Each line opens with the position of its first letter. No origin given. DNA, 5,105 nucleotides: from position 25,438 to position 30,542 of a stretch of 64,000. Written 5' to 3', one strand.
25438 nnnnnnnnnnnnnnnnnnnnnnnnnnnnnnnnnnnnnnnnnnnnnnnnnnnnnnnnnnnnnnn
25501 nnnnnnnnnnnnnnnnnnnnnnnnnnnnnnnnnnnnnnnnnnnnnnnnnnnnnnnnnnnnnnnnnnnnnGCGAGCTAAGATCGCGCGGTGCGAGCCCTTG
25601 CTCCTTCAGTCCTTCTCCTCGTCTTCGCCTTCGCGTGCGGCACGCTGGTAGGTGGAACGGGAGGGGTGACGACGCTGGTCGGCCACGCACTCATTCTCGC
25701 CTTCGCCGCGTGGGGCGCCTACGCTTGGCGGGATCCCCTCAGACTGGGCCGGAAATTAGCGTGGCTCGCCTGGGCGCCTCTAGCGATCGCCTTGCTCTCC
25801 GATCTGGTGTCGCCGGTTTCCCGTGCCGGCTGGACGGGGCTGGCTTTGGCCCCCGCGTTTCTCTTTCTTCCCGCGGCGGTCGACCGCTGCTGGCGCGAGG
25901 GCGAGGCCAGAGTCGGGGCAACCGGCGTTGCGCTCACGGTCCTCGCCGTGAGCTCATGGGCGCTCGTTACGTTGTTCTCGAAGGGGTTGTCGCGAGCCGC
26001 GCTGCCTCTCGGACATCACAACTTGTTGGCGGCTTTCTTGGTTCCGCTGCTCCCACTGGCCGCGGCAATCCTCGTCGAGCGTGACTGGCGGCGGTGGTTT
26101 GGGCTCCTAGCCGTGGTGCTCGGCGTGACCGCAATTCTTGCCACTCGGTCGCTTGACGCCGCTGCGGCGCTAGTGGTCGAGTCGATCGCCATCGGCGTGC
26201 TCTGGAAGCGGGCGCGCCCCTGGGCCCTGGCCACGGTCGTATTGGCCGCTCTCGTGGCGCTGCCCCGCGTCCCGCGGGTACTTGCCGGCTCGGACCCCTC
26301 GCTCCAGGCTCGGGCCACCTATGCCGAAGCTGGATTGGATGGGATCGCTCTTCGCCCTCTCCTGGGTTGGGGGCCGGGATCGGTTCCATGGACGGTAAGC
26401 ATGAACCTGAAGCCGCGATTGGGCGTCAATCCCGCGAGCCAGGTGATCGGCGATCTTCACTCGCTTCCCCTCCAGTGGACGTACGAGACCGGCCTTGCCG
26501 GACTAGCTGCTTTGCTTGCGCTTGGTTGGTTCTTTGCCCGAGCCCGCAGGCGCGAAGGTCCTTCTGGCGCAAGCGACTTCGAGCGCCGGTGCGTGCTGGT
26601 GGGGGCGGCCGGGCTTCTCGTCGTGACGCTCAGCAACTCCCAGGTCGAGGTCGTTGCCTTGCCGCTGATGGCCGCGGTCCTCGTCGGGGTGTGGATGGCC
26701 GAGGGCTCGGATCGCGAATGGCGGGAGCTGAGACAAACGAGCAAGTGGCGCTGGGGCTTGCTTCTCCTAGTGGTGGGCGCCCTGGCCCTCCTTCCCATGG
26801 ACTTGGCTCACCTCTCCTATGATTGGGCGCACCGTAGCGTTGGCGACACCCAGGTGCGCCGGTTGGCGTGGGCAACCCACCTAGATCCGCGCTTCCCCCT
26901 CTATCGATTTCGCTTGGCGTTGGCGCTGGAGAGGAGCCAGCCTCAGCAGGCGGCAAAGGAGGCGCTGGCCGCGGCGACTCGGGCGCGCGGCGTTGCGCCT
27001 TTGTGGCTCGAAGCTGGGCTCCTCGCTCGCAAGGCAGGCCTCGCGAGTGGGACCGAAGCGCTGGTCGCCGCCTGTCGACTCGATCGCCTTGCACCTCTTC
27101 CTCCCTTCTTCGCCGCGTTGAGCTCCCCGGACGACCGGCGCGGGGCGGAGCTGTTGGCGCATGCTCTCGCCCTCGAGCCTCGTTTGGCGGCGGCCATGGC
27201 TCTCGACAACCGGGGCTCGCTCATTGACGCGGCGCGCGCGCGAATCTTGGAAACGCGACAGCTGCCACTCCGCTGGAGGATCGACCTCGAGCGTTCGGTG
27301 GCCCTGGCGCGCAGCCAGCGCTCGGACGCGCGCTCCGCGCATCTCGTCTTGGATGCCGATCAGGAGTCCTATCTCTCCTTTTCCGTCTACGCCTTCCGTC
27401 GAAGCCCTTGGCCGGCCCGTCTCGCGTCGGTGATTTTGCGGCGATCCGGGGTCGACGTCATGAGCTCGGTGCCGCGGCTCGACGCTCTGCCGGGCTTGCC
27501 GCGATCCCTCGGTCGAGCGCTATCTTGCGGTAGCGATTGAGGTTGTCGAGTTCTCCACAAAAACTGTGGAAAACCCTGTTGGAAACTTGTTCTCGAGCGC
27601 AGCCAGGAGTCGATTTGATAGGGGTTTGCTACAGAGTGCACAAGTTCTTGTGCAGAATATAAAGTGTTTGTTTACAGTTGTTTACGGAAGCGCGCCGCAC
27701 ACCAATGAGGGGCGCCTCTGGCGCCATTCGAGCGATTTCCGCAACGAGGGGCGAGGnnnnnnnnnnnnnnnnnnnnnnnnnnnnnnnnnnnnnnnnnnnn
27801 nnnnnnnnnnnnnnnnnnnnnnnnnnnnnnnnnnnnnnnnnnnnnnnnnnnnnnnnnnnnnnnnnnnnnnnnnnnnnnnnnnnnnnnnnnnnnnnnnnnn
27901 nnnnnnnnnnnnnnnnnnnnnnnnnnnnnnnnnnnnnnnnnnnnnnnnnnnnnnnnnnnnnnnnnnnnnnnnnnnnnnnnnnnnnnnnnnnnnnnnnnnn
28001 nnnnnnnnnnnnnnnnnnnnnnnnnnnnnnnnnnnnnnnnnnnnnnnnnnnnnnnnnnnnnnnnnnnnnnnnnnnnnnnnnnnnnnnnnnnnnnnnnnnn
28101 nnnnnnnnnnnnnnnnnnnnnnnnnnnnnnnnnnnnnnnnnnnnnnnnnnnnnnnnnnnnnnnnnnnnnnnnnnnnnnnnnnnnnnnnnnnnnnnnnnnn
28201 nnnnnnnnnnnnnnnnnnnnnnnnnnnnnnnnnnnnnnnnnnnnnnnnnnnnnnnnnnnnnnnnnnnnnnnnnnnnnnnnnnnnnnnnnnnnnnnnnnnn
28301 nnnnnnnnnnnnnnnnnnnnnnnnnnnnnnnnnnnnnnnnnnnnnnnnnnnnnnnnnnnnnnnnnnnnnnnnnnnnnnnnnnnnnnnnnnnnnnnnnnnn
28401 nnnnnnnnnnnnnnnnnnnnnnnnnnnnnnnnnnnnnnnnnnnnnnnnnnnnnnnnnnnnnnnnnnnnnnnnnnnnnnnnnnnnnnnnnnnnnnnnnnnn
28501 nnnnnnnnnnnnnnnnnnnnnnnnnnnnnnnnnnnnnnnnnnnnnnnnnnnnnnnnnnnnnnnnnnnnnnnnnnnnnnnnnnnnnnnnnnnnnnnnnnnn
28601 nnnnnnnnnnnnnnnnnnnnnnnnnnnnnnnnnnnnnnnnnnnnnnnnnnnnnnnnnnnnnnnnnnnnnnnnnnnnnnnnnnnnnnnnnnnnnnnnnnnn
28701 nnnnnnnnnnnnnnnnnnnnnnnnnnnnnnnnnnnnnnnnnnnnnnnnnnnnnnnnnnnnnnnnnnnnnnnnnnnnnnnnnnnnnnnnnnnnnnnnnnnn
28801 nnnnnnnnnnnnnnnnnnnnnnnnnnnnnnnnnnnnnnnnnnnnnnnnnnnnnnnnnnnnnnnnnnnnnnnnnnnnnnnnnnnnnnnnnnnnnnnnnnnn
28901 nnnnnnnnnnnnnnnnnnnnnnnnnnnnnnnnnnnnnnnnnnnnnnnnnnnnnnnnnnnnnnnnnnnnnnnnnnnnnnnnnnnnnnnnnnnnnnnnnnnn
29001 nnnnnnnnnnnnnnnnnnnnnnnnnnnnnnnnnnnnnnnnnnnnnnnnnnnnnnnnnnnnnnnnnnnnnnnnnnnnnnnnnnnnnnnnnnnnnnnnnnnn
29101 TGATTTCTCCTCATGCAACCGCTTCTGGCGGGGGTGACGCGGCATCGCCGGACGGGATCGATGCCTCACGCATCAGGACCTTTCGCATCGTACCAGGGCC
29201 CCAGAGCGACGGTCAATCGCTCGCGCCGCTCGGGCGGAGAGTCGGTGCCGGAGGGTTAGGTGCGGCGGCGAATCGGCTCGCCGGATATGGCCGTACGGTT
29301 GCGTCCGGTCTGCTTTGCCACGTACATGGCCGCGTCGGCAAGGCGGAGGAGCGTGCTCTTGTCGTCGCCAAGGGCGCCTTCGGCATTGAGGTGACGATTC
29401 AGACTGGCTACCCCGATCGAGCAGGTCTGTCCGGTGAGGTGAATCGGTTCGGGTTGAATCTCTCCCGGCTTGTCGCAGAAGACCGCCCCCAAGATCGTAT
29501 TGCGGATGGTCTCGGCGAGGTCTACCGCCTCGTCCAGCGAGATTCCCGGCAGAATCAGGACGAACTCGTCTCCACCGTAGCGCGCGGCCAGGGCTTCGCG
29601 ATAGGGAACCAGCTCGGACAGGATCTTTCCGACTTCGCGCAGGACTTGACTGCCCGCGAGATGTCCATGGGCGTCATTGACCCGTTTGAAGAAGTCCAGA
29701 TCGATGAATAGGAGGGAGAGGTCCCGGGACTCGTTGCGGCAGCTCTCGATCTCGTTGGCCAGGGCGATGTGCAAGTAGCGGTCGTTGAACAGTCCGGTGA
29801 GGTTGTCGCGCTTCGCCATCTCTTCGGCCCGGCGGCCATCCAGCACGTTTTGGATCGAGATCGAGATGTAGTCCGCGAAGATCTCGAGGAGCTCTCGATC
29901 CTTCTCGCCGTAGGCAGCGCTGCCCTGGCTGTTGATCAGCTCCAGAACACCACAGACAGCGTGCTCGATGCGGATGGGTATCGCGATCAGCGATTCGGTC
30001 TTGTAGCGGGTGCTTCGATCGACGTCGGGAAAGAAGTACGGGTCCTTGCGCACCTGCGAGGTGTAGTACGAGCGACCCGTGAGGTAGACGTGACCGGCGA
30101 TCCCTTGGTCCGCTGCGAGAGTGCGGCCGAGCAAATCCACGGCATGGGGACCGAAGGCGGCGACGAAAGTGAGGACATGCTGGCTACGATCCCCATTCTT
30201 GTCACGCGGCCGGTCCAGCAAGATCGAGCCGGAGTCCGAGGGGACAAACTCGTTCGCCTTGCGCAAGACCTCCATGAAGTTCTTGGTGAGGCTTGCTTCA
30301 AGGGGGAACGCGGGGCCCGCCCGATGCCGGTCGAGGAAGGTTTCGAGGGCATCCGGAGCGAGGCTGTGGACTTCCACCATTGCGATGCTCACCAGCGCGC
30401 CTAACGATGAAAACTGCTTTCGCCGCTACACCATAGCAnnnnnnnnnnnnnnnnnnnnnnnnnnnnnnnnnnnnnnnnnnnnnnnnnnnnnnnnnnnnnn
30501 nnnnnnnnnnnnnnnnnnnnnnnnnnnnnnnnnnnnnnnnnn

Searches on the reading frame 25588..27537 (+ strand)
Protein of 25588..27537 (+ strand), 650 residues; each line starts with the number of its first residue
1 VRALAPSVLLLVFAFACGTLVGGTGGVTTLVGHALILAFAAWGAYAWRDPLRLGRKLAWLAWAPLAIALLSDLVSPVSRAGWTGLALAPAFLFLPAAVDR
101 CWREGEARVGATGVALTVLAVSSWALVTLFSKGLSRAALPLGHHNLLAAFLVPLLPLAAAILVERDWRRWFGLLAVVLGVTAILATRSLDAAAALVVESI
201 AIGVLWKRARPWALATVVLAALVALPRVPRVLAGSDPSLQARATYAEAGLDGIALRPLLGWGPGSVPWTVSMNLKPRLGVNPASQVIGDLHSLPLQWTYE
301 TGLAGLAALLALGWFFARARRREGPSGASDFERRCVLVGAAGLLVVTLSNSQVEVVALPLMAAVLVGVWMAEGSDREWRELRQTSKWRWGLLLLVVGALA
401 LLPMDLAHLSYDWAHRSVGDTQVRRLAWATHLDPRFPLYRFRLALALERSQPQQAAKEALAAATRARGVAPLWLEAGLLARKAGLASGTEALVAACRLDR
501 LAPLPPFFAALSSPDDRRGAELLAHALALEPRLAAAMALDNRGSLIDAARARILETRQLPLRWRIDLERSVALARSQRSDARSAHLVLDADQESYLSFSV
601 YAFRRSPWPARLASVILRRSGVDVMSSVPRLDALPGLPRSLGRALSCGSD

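Call 55: search_protein_families(library=pfam, proteins=[window:25588-27537:+], max_evalue=0.000001)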
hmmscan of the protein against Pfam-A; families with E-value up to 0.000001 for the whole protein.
window:25588-27537:+ (650 aa): 1 family
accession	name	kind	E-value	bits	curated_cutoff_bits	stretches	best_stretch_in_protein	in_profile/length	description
PF04932.20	Wzy_C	-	4.2e-13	49.8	31.7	1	174-310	1-149/149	O-Antigen ligase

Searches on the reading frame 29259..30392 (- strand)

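Call 55: search_protein_families(library=pfam, proteins=[window:29259-30392:-], max_evalue=0.000001)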
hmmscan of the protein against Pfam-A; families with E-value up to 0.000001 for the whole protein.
window:29259-30392:- (378 aa): 4 families
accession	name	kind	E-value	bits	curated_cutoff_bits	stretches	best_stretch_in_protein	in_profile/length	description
PF00990.26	GGDEF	-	1.7e-35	122.6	23.8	1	193-366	1-161/161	Diguanylate cyclase, GGDEF domain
PF13185.12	GAF_2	-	3.9e-12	47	28.6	1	41-181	10-136/136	GAF domain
PF01590.32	GAF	-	3.2e-11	44.3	22.4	1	39-180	6-133/133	GAF domain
PF13492.12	GAF_3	-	5.2e-09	37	27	1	115-182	63-129/129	GAF domain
